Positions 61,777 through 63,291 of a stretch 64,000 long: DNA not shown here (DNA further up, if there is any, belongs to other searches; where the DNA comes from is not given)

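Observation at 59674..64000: Candidate porin-cytochrome (extracellular electron transfer) module: OM beta-barrel + 14-heme + 7-heme lipoprotein operon, plus a 6-heme lipoprotein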

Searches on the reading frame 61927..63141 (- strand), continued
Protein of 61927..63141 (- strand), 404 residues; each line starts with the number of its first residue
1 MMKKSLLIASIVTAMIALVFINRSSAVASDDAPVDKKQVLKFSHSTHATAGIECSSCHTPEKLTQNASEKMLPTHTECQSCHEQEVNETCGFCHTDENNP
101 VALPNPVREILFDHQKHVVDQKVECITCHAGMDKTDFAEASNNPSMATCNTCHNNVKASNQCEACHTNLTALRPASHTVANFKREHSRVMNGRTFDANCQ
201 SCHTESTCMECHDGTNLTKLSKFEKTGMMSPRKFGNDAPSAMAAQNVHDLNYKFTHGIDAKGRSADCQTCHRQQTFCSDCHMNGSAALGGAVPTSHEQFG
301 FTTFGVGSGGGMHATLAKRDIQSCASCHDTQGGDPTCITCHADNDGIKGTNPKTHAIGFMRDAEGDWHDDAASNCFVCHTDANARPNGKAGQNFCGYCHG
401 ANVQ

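Call 34: search_protein_families(library=pfam, proteins=[L001:659-3457:+, L001:3487-4980:+, L001:4996-5445:+, L001:5466-6542:+, L001:6542-7996:+, L001:8209-8721:+, L001:8724-10001:+], max_evalue=0.01)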
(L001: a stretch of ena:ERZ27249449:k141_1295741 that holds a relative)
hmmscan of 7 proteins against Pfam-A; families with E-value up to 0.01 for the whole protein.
L001:659-3457:+ (933 aa): 7 families
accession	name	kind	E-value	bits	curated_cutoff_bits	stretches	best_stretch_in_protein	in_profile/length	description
PF14522.11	Cytochrome_C7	-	2.9e-23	81.9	24.8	8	224-286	12-67/67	Cytochrome c7 and related cytochrome c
PF09699.15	Paired_CXXCH_1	-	4.1e-22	78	20.6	3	257-289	8-40/41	Doubled CXXCH motif (Paired_CXXCH_1)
PF14537.11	Cytochrom_c3_2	-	2.7e-21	76.2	25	5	502-589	9-78/79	Cytochrome c3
PF22113.1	Mtrc-MtrF_II-IV_dom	-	1.6e-14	54.2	30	1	73-235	8-166/176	Outer membrane cytochrome MtrC/MtrF-like, domains II/IV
PF01292.26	Ni_hydr_CYTB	-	2.7e-08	34.2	30.1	1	626-732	49-160/179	Prokaryotic cytochrome b561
PF03264.19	Cytochrom_NNT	-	7.8e-08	32.7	24.1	0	26-80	117-166/174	NapC/NirT cytochrome c family, N-terminal region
PF02085.21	Cytochrom_CIII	-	8.1e-08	33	22.9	1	62-159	21-101/101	Class III cytochrome C family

L001:3487-4980:+ (498 aa): 4 families
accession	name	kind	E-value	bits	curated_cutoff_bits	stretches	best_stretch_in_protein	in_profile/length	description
PF03264.19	Cytochrom_NNT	-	9.3e-12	45.5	24.1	1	107-187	15-99/174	NapC/NirT cytochrome c family, N-terminal region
PF14522.11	Cytochrome_C7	-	3.5e-08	33.6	24.8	0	419-456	43-67/67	Cytochrome c7 and related cytochrome c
PF14537.11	Cytochrom_c3_2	-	7.2e-05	23.6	25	1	430-496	8-65/79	Cytochrome c3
PF22113.1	Mtrc-MtrF_II-IV_dom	-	0.0089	16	30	0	143-213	72-131/176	Outer membrane cytochrome MtrC/MtrF-like, domains II/IV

L001:4996-5445:+ (150 aa): 3 families
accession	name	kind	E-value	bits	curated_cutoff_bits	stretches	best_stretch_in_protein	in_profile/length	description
PF00355.32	Rieske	-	4.8e-13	49.3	20.3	1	53-136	3-87/88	Rieske [2Fe-2S] domain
PF25471.1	TM_PetC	-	0.00017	21.7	37.1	1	11-45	7-41/48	Iron-sulfur subunit PetC transmembrane anchor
PF13806.12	Rieske_2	-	0.00064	20.1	27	1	55-147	5-103/104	Rieske-like [2Fe-2S] domain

L001:5466-6542:+ (359 aa): 6 families
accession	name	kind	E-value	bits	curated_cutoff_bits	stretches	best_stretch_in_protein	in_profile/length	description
PF00033.24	Cytochrome_B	-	2.7e-53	181.1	27.2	1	29-214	5-188/189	Cytochrome b/b6/petB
PF13631.11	Cytochrom_B_N_2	-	2.8e-42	145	27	1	97-265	2-166/169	Cytochrome b(N-terminal)/b6/petB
PF00032.22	Cytochrom_B_C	-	1.6e-11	44.8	20.7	1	273-358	5-81/102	Cytochrome b(C-terminal)/b6/petD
PF01292.26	Ni_hydr_CYTB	-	4.1e-05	23.9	30.1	1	32-120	93-172/179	Prokaryotic cytochrome b561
PF14358.11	DUF4405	-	0.0017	19.3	26.7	1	46-107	7-63/66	Domain of unknown function (DUF4405)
PF04123.18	DUF373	-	0.005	16.8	28.3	1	25-151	207-323/335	Domain of unknown function (DUF373)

L001:6542-7996:+ (485 aa): 7 families
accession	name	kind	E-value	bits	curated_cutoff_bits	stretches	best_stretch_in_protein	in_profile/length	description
PF09699.15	Paired_CXXCH_1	-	1.5e-18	66.6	20.6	4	133-169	8-39/41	Doubled CXXCH motif (Paired_CXXCH_1)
PF14537.11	Cytochrom_c3_2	-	1.9e-16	60.7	25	3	47-167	2-79/79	Cytochrome c3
PF14522.11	Cytochrome_C7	-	2.5e-14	53.3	24.8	2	41-138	2-66/67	Cytochrome c7 and related cytochrome c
PF22113.1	Mtrc-MtrF_II-IV_dom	-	7.6e-12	45.5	30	3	88-215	29-168/176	Outer membrane cytochrome MtrC/MtrF-like, domains II/IV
PF00684.25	DnaJ_CXXCXGXG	-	4.6e-10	40.1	32.7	2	197-245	6-55/65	DnaJ central domain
PF22678.1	Cytochrom_c_NrfB-like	-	1.2e-07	32.5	27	1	19-71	28-78/89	Cytochrome c-type protein NrfB-like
PF13435.11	Cytochrome_C554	-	1.9e-06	29.2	20.8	0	22-59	46-84/84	Cytochrome c554 and c-prime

L001:8209-8721:+ (171 aa): 6 families
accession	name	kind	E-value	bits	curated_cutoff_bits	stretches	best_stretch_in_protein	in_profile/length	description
PF13435.11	Cytochrome_C554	-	3e-17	63.8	20.8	1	30-109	4-84/84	Cytochrome c554 and c-prime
PF14522.11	Cytochrome_C7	-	3.6e-05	23.9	24.8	1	95-150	6-53/67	Cytochrome c7 and related cytochrome c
PF22113.1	Mtrc-MtrF_II-IV_dom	-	5.8e-05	23.1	30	1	25-148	27-166/176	Outer membrane cytochrome MtrC/MtrF-like, domains II/IV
PF09699.15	Paired_CXXCH_1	-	0.0018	18.4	20.6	0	103-149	8-40/41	Doubled CXXCH motif (Paired_CXXCH_1)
PF02085.21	Cytochrom_CIII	-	0.0019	18.9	22.9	0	29-108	33-101/101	Class III cytochrome C family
PF14537.11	Cytochrom_c3_2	-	0.0021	18.9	25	1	78-146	7-65/79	Cytochrome c3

L001:8724-10001:+ (426 aa): 0 families

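Call 37: search_solved_structures(query=window:61930-63141:-, max_evalue=1)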
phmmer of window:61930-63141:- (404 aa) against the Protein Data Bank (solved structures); distinct sequences matched with E-value up to 1: 28.
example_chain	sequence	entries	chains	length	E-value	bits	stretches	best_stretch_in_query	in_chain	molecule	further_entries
6lod_A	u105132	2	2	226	2.5e-08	36.9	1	42-158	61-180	MULTIHEME_CYTC domain-containing protein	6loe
8k9e_A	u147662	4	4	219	1.8e-07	34.1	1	105-159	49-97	Cytochrome c7-like domain-containing protein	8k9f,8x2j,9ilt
6f0k_A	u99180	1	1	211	2.6e-06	30.3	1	42-203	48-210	Cytochrome c family protein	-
6btm_A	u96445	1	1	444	2.6e-06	30.3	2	106-165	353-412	Alternative Complex III subunit A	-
3h4n_A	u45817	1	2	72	0.0047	19.6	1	109-166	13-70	Cytochrome c7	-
3sj1_X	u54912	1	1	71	0.0085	18.7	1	36-95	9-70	CYTOCHROME C7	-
4bjr_A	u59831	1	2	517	0.0097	18.6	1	184-268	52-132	PUP--PROTEIN LIGASE, PROKARYOTIC UBIQUITIN-LIKE PROTEIN PUP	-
3sj4_X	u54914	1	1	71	0.012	18.3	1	36-95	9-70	CYTOCHROME C7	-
3sel_X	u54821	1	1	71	0.014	18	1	36-95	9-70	CYTOCHROME C7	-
3h33_A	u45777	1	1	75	0.015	17.9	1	40-95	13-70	Cytochrome c7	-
3sj0_X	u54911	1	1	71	0.016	17.8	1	36-95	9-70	CYTOCHROME C7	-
1os6_A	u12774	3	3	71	0.017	17.7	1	36-95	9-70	PpcA | Cytochrome c3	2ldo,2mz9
4hb8_A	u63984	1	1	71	0.018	17.7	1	36-95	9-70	PpcA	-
2j7a_A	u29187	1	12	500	0.019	17.6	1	43-100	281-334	CYTOCHROME C NITRITE REDUCTASE NRFA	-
4hb6_A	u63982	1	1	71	0.02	17.6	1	36-95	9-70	PpcA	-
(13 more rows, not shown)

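Call 40: search_protein_representatives(alignment_id=A1)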
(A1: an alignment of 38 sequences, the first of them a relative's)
Query: 38 sequences, 427 profile positions. Proteins with E-value up to 0.001 (for the whole library): 434; up to 1e-10: 263; up to 1e-30: 109. The best 150 are listed.
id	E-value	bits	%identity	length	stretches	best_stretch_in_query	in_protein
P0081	4.8e-204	694.6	-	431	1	1-425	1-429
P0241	2.2e-121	422.3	-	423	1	5-424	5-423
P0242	5.0e-120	417.8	-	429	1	11-427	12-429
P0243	1.2e-117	409.9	-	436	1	10-422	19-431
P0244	7.9e-113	394.1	-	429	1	6-427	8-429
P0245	4.7e-111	388.2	-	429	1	5-426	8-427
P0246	2.8e-110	385.7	-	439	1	6-424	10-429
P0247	4.0e-109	381.9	-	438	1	7-427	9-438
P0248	7.1e-109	381.0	-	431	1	5-425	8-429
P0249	1.3e-107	376.9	-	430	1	8-424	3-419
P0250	1.4e-107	376.8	-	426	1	5-426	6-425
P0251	3.0e-107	375.7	-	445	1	9-426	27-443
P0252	4.0e-107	375.3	-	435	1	9-427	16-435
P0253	1.6e-104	366.7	-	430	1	4-422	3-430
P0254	1.7e-102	360.0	-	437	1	5-424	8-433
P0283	8.9e-61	222.6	-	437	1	12-423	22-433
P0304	7.0e-51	190.0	-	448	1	5-421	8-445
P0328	6.7e-38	147.2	-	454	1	8-421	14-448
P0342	8.3e-32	127.1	-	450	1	10-420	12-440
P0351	4.1e-30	121.6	-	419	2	6-187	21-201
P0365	1.4e-27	113.2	-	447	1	10-420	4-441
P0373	7.5e-26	107.5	-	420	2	6-165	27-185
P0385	6.1e-23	97.9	-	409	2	225-420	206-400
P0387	1.3e-22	96.8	-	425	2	9-183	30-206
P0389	1.5e-22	96.6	-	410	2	213-421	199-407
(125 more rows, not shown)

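Call 42: list_cluster_members(proteins=[P0389, P0387, P0385, P0373, P0365, P0351, P0342, P0328, P0304, P0283])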
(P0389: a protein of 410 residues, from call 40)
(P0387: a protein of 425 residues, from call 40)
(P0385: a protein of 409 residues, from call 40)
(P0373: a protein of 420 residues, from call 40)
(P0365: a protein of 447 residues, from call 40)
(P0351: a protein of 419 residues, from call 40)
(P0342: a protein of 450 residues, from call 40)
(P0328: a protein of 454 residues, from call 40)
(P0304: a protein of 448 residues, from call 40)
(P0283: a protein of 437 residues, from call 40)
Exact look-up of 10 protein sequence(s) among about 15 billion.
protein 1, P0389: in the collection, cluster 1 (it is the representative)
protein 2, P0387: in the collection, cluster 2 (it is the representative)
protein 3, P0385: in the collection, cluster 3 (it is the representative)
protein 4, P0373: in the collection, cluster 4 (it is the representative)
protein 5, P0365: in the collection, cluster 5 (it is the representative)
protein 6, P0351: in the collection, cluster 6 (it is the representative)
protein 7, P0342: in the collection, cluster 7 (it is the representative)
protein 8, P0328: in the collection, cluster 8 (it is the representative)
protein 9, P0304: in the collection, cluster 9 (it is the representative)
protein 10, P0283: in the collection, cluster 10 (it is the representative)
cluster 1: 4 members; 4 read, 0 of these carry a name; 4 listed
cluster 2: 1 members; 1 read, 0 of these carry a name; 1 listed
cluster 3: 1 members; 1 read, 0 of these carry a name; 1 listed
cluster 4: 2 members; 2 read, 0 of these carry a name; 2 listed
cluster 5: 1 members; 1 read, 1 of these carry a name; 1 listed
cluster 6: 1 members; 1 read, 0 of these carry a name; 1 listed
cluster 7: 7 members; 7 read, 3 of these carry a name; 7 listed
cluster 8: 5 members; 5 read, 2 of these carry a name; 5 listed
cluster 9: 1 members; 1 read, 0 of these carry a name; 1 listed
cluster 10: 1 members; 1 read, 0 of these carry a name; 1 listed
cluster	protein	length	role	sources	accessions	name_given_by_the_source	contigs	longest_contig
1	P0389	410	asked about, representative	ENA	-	-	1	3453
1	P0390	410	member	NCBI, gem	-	-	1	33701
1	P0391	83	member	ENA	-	-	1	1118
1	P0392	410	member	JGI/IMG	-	-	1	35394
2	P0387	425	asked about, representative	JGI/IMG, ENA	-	-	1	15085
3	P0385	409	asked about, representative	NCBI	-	-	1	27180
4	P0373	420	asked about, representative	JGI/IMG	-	-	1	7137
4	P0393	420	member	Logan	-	-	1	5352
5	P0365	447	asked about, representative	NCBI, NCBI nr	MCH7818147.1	MAG: hypothetical protein IIB40_01155 [Candidatus Marinimicrobia bacterium] | hypothetical protein [Candidatus Neomarinimicrobiota bacterium]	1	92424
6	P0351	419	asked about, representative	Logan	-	-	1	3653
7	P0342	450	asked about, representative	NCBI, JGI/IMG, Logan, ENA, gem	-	-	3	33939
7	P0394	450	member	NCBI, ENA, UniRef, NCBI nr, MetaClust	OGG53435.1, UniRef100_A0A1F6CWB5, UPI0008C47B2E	MAG: hypothetical protein A3F84_12670 [Candidatus Handelsmanbacteria bacterium ... | Alginate export domain-containing protein n=1 Tax=Handelsmanbacteria sp. (strain ... | status=active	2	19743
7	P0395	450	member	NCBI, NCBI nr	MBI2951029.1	hypothetical protein HYY27_02990 [bacterium] | hypothetical protein [bacterium]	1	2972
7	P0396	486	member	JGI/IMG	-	hypothetical protein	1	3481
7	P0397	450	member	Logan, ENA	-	-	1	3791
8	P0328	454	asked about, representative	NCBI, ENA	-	-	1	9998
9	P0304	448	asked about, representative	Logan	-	-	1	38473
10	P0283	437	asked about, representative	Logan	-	-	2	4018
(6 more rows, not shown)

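Call 58: predict_structure(alignment_id=A3)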
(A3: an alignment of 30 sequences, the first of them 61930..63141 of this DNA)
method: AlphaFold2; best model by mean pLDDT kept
length: 404 residues; sequences in the alignment: 30
mean_pLDDT: 53.2   pTM: 0.36
mean pLDDT of the five models: 53.2, 48.5, 47.6, 40.9, 38.2
residues with pLDDT >= 90: 8; 70-90: 99; 50-70: 51; < 50: 246
segments of 3 or more residues with pLDDT < 50: 23-33, 107-109, 157-161, 168-200, 202-296, 301-381, 394-404
pLDDT, mean of each block of 10 residues (from residue 1): 80 81 42 65 90 84 61 76 88 86 58 78 85 83 70 56 47 42 44 43 40 32 29 33 35 32 38 34 36 46 43 46 41 35 42 40 39 37 51 43 37
secondary structure, 60 per line:
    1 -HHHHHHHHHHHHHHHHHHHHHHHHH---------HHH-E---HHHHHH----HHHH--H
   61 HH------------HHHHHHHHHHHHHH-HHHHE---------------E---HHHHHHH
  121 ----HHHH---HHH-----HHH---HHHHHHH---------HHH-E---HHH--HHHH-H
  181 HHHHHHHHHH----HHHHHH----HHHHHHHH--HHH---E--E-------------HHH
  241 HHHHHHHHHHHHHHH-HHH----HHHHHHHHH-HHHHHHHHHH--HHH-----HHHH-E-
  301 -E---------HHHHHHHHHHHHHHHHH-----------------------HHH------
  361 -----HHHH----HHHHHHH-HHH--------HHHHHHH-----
elements in order: H2-26 H44-49 H54-57 H75-88 H90-93 H114-120 H125-128 H146-152 H175-178 H180-190 H195-200 H205-212 H238-255 H264-272 H274-283 H294-297 H312-328 H366-369 H374-380 H393-399

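Call 62: fold_search(model_id=the predicted structure, library=pdb)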
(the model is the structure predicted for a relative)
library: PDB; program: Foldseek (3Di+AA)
matches with E <= 10: 965; with E <= 0.001: 325
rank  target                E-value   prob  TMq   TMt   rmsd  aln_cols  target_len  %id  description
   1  9bog_D                1.7e-10  1.00  0.52  0.30  13.7       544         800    9  Structural basis for adhesin secretion by the outer-membrane usher in type 1 pili (released 2024-10-09)
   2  5dl7                  2.2e-10  1.00  0.39  0.41  12.9       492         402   11  Crystal structure of Acinetobacter baumannii OccAB3 (released 2016-02-03)
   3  5oyk                  1.7e-09  1.00  0.31  0.38  10.2       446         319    9  Outer-membrane expressed OmpT of Vibrio cholerae (released 2018-04-25)
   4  8bym_A                1.8e-09  1.00  0.35  0.43  12.0       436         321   11  Outer membrane attachment porin OmpM1 from Veillonella parvula (released 2023-11-08)
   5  5ldt_A                1.9e-09  1.00  0.41  0.42  13.1       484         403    9  Crystal Structures of MOMP from Campylobacter jejuni (released 2016-10-26)
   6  3rfz_E                2.0e-09  1.00  0.55  0.33   9.9       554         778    9  Crystal structure of the FimD usher bound to its cognate FimC:FimH substrate (released 2011-06-01)
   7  5ldv                  2.5e-09  1.00  0.41  0.43  12.9       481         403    9  Crystal Structures of MOMP from Campylobacter jejuni (released 2016-10-26)
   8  8bys_A                3.7e-09  1.00  0.40  0.51  11.9       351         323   14  Outer membrane attachment porin OmpM1 from Veillonella parvula, native (released 2023-11-08)
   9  5dl8_A                3.7e-09  1.00  0.41  0.44  11.6       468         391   10  Crystal structure of Acinetobacter baumannii OccAB4 (released 2016-02-03)
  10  3rfz_B                4.3e-09  1.00  0.55  0.33  13.9       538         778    9  Crystal structure of the FimD usher bound to its cognate FimC:FimH substrate (released 2011-06-01)
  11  9fw9_D                5.2e-09  1.00  0.53  0.36  10.7       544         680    8  Cryo-EM structure of the type 1 pilus assembly platform as part of the FimA-bound chaperone-usher pilus complex (FimDH (released 2025-06-04)
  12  8byt_A                6.3e-09  1.00  0.40  0.52   9.1       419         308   12  Outer membrane attachment porin OmpM1 from Veillonella parvula, C3 symmetry (released 2023-11-08)
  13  6ehe                  6.3e-09  1.00  0.31  0.39  16.7       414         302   11  OmpTdeltaL8 (loop L8 deletion mutant of OmpT), an outer membrane protein of Vibrio cholerae (released 2018-04-25)
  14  6ehf                  7.2e-09  1.00  0.30  0.37  10.6       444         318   10  OmpT (in-vitro folded), an outer membrane protein Vibrio cholerae (trimer form) (released 2018-04-25)
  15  8jto                  7.2e-09  1.00  0.30  0.34  13.3       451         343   10  Outer membrane porin of Burkholderia pseudomallei (BpsOmp38) in complex with ceftazidime (released 2024-06-26)
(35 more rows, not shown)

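Call 72: find_homologous_proteins(query=L062:7001-8245:+, max_evalue=1e-20)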
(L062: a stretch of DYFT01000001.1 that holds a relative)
Query L062:7001-8245:+ (415 aa): 303 proteins with E <= 1e-20 among 6363 candidates; the best 120 are listed.
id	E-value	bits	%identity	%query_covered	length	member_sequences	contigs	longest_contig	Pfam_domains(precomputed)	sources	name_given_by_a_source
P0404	2.7e-275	931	100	100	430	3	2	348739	-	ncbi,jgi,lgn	-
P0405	1.2e-201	688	71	100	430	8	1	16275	-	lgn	-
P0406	5.0e-200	683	72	100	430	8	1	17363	-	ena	-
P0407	1.8e-196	671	70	99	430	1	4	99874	-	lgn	-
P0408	6.6e-183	626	65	100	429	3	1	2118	-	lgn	-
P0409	1.5e-179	615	65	100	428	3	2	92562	-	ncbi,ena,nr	ncbi:MAG TPA: hypothetical protein DCP63_12625 [Bacteroidetes bacterium]|nr:hypothetical protein [Ba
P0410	2.0e-166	572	62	100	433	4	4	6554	-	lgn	-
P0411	3.7e-166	571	61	98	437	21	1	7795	-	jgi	-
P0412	9.8e-165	566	61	100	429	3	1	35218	-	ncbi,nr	ncbi:MAG: hypothetical protein HY088_02510 [Ignavibacteriales bacterium]|nr:hypothetical protein [Ig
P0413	3.3e-163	561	60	100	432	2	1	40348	-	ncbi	-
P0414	6.7e-163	560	60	100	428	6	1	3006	-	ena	-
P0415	1.0e-162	560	60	99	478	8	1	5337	-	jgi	-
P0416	1.5e-162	559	60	98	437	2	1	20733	-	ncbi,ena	-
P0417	1.9e-162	559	60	100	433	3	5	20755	-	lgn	-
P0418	2.2e-162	559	60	100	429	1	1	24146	PF13505.13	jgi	jgi:hypothetical protein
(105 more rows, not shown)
